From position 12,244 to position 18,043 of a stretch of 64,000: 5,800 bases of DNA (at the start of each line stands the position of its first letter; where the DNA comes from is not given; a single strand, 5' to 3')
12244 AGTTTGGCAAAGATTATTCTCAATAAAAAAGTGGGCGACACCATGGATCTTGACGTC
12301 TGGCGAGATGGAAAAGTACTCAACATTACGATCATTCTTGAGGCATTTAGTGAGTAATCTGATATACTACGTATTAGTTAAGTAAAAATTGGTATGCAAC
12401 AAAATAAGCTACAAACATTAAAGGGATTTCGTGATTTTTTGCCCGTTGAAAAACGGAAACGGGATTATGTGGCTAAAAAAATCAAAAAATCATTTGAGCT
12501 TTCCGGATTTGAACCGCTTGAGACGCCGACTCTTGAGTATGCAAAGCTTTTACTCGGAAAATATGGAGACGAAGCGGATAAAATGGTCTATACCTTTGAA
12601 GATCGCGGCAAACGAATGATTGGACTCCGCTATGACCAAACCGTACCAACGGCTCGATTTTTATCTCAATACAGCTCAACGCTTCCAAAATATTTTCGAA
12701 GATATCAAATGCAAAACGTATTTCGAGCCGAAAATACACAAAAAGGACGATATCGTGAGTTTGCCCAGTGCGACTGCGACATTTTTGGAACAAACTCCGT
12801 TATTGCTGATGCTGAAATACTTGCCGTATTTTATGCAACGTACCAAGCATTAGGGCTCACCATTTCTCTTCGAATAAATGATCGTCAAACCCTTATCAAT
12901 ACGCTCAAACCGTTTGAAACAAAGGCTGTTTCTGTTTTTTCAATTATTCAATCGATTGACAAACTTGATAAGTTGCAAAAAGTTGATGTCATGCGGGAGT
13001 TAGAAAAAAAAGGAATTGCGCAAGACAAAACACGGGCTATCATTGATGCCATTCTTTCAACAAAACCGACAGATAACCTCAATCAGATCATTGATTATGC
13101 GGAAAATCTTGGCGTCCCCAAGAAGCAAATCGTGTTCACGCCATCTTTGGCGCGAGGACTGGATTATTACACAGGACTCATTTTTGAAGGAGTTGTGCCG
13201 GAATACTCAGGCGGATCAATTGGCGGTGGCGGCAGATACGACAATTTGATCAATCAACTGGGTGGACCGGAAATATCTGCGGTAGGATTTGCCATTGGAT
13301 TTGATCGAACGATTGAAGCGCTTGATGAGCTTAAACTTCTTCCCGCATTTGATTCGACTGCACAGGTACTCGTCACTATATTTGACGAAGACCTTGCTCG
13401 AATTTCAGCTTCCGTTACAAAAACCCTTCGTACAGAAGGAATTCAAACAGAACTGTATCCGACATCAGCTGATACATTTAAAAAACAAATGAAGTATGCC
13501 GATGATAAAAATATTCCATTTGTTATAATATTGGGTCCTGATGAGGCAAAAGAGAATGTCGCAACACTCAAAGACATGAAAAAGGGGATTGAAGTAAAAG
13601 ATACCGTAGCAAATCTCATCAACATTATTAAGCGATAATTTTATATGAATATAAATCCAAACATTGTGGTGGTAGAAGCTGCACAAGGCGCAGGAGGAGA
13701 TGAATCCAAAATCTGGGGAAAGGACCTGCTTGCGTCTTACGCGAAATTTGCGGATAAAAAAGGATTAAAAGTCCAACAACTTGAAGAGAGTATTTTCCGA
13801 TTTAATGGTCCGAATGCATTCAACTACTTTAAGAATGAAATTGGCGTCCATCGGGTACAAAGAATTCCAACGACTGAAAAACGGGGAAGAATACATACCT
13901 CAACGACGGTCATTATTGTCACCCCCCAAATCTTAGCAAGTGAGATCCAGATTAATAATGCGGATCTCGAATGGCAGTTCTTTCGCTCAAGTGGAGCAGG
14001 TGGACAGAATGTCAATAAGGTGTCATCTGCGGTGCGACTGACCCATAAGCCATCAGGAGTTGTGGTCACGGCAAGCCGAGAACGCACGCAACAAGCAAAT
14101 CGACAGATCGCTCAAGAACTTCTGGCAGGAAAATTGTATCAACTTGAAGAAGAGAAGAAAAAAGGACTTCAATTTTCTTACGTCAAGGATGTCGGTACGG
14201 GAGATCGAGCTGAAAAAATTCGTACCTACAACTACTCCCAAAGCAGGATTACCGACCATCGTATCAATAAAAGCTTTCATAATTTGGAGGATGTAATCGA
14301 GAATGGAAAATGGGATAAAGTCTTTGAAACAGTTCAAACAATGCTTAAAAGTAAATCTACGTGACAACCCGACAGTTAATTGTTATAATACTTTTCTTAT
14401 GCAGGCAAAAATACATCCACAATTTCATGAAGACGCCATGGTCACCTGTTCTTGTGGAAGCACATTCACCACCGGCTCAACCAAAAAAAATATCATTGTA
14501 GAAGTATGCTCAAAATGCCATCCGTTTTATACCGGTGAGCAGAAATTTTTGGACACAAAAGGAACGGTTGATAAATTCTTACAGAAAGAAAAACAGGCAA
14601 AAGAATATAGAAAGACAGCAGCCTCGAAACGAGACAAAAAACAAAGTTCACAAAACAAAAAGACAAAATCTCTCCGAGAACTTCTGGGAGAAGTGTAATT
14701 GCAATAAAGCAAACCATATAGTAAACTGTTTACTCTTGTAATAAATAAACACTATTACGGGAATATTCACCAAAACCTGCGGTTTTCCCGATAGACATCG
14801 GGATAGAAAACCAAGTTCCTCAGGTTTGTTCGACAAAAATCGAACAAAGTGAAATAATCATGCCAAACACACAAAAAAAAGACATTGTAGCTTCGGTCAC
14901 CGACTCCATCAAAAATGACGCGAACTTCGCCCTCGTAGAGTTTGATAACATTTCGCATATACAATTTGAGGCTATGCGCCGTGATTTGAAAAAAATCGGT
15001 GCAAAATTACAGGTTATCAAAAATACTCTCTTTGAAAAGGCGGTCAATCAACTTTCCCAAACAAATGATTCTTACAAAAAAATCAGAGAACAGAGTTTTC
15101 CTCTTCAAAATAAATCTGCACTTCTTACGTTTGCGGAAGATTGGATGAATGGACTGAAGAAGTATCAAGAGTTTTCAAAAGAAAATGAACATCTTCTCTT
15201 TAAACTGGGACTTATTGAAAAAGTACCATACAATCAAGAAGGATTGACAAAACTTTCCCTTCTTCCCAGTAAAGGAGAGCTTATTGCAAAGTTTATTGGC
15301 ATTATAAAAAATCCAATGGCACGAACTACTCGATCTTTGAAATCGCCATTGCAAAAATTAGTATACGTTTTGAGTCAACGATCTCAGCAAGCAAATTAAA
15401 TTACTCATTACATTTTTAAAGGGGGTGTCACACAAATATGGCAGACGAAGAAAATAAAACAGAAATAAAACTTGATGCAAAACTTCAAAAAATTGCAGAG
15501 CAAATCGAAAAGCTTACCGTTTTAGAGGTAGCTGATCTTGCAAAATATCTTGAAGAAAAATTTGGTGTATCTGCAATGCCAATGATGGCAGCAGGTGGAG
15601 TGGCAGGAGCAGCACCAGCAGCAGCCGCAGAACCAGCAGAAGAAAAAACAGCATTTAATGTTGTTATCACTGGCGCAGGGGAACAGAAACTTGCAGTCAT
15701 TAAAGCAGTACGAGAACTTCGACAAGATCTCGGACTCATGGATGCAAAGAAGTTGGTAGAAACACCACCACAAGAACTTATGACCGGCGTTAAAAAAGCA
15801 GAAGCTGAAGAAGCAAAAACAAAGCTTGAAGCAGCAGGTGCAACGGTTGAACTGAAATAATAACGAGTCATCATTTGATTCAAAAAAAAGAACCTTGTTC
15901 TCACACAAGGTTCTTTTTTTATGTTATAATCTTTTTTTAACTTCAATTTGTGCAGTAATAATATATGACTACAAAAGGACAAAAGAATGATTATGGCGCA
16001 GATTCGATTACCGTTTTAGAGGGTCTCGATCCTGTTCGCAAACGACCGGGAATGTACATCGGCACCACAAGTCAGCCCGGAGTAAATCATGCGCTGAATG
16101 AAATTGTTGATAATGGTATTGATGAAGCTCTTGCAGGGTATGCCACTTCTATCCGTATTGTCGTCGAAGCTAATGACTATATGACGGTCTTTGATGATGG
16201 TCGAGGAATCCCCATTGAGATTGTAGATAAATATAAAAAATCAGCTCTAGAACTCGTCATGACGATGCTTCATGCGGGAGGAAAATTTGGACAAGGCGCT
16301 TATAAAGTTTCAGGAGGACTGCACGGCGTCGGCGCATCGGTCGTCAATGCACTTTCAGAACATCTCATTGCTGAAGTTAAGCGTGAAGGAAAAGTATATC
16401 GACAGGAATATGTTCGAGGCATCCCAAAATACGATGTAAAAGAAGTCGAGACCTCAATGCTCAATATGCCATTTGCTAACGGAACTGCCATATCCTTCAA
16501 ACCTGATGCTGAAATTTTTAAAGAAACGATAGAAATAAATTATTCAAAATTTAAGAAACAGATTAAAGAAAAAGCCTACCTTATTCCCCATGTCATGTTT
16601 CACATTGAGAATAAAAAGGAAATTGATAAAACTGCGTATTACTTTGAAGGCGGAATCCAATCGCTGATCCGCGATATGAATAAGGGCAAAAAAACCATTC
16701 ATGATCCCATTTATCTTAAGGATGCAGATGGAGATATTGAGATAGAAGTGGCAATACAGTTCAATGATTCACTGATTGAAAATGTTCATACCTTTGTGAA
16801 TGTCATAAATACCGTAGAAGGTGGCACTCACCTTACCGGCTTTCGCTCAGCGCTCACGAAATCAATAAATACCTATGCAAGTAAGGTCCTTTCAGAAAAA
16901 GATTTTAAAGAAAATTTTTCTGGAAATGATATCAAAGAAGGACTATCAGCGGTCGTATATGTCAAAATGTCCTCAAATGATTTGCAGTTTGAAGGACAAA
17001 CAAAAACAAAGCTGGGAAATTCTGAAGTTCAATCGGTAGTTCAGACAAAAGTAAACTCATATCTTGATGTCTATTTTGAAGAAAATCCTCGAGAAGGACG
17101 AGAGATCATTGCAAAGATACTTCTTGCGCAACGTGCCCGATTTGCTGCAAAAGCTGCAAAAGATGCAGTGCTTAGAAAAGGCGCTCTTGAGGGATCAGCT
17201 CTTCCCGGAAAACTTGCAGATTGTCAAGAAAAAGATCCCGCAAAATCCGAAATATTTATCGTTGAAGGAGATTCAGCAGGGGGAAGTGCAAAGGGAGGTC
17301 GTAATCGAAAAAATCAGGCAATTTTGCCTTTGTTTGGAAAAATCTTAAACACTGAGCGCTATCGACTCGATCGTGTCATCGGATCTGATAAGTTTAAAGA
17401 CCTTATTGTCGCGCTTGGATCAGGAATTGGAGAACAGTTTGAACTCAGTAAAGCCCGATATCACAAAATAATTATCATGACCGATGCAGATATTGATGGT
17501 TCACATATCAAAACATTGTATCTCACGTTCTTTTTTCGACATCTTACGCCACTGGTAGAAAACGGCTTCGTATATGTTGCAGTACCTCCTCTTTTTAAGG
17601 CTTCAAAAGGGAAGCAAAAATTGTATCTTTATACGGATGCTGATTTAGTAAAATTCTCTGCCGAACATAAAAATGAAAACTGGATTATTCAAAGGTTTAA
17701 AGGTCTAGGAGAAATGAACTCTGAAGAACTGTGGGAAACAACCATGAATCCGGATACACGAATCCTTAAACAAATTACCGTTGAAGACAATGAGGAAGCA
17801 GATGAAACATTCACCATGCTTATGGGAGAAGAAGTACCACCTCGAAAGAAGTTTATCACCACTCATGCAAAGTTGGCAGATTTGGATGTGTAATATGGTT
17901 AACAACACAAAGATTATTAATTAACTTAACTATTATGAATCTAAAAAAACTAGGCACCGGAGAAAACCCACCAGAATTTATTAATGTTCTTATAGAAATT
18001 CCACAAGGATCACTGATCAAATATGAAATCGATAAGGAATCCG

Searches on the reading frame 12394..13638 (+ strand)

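Call 58: search_protein_families(library=pfam, proteins=[window:12394-13638:+], max_evalue=0.01)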
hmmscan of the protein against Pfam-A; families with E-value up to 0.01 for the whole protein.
window:12394-13638:+ (414 aa): 5 families
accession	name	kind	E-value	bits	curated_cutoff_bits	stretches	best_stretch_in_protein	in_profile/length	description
PF13393.11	tRNA-synt_His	-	1e-40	140.3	25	1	11-304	1-306/308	Histidyl-tRNA synthetase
PF03129.25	HGTP_anticodon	-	3.8e-14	53.1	21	1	324-413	1-92/94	Anticodon binding domain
PF00587.30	tRNA-synt_2b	-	1.3e-08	35.6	29.3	1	66-256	1-110/179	tRNA synthetase class II core domain (G, H, P, S and T)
PF00152.25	tRNA-synt_2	-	2.1e-05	24.2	25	1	22-177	24-152/308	tRNA synthetases class II (D, K and N)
PF01409.25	tRNA-synt_2d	-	0.0097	15.8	19.8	0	25-162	21-163/246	tRNA synthetases class II core domain (F)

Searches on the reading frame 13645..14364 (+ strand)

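Call 58: search_protein_families(library=pfam, proteins=[window:13645-14364:+], max_evalue=0.01)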
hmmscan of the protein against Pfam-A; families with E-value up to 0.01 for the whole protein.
window:13645-14364:+ (239 aa): 2 families
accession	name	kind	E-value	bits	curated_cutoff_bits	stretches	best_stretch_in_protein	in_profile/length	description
PF00472.26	RF-1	-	3.6e-36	124.1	35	1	99-206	3-116/116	RF-1 domain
PF03462.23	PCRF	-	7.1e-24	85.1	24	1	7-88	101-192/194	PCRF domain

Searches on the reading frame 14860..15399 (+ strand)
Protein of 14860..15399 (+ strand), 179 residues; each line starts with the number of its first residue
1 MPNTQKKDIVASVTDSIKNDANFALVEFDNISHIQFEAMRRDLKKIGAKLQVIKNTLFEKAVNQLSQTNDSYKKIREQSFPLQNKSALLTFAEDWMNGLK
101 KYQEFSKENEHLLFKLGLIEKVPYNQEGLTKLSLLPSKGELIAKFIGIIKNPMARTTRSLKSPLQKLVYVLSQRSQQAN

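Call 75: search_protein_families(library=pfam, proteins=[window:14860-15399:+], max_evalue=0.01)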
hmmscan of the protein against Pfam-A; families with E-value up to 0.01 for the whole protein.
window:14860-15399:+ (179 aa): 1 family
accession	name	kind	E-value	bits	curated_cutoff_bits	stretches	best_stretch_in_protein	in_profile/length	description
PF00466.25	Ribosomal_L10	-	3.4e-14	53.2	22.8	1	2-105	2-98/100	Ribosomal protein L10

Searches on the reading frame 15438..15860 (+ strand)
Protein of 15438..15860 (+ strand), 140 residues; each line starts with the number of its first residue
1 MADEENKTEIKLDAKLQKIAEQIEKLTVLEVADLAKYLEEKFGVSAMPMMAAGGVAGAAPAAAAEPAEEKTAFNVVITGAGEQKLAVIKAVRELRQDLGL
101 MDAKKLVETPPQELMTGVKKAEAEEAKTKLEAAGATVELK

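Call 75: search_protein_families(library=pfam, proteins=[window:15438-15860:+], max_evalue=0.01)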
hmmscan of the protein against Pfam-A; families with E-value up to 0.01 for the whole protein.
window:15438-15860:+ (140 aa): 3 families
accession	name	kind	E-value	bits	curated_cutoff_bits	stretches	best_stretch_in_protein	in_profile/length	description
PF00542.24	Ribosomal_L12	-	2e-24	86.1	25.9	1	73-140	1-67/67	Ribosomal protein L7/L12 C-terminal domain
PF16320.10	Ribosomal_L12_N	-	2.8e-17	62.6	25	1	15-63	1-47/48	Ribosomal protein L7/L12 dimerisation domain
PF02201.23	SWIB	-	0.0017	18.5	25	1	2-35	37-70/74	SWIB/MDM2 domain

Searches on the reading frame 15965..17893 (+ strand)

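Call 58: search_protein_families(library=pfam, proteins=[window:15965-17893:+], max_evalue=0.01)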
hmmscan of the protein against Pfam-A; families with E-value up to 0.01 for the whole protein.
window:15965-17893:+ (642 aa): 6 families
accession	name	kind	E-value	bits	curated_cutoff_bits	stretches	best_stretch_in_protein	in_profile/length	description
PF00204.31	DNA_gyraseB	-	7.4e-49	166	27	1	230-400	1-172/173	DNA gyrase B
PF00986.26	DNA_gyraseB_C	-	2.8e-29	101.5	29.8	1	571-631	2-62/63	DNA gyrase B subunit, carboxyl terminus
PF01751.28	Toprim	-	1e-16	61.3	23.1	1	429-538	1-93/96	Toprim domain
PF02518.31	HATPase_c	-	1e-13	52.1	26.4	1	38-140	4-93/111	Histidine kinase-, DNA gyrase B-, and HSP90-like ATPase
PF16898.10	TOPRIM_C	-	9.2e-06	26.3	29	1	542-635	4-98/128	C-terminal associated domain of TOPRIM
PF13589.12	HATPase_c_3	-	0.0014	19.1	25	1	41-90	4-53/137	Histidine kinase-, DNA gyrase B-, and HSP90-like ATPase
